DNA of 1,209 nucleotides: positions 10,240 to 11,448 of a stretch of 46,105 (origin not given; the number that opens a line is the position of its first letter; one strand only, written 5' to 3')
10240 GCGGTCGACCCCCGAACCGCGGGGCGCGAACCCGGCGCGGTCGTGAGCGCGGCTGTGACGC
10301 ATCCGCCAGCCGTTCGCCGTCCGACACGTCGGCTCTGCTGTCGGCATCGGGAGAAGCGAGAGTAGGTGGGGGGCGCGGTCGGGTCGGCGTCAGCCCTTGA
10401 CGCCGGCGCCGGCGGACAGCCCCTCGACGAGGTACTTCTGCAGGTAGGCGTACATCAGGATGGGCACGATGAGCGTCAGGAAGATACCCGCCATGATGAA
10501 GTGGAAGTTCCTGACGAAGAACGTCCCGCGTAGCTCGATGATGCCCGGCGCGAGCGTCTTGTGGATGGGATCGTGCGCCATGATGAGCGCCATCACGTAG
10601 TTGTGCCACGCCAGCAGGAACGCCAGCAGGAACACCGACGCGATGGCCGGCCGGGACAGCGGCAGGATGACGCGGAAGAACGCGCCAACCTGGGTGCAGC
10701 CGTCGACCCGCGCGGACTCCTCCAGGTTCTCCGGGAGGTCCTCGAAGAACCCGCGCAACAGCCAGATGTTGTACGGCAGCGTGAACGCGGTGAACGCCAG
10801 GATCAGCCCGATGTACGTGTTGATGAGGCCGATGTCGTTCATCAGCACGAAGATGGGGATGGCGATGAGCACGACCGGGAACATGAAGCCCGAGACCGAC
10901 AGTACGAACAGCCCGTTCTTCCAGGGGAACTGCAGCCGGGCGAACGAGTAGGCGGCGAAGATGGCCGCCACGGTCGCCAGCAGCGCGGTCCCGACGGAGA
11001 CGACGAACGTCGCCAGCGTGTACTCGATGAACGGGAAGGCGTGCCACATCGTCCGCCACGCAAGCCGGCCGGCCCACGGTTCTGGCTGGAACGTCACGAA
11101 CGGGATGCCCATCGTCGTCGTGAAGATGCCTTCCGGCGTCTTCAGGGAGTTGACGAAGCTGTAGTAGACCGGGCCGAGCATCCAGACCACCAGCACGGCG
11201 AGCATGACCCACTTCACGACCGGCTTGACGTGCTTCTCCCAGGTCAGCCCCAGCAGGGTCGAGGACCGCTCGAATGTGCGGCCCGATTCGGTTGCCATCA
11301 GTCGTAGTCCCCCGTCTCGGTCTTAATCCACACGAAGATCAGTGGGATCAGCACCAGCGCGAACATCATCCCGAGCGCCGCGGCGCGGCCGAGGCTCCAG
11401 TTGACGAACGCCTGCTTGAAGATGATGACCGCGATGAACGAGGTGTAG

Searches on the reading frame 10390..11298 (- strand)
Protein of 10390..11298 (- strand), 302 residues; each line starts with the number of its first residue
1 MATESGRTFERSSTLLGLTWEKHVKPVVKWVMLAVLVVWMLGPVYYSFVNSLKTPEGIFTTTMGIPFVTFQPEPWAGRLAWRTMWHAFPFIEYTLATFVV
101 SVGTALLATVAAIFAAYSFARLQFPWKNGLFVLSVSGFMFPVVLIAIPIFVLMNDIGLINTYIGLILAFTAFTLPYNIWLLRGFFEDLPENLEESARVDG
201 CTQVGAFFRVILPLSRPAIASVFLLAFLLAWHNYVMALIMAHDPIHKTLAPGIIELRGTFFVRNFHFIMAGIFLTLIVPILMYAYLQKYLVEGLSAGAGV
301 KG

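Call 10: search_protein_families(library=pfam, proteins=[window:10390-11298:-])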
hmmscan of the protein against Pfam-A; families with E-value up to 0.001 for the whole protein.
window:10390-11298:- (302 aa): 1 family
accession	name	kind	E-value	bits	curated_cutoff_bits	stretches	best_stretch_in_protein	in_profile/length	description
PF00528.27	BPD_transp_1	-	3.9e-17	63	26.4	1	109-291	2-179/184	Binding-protein-dependent transport system inner membrane component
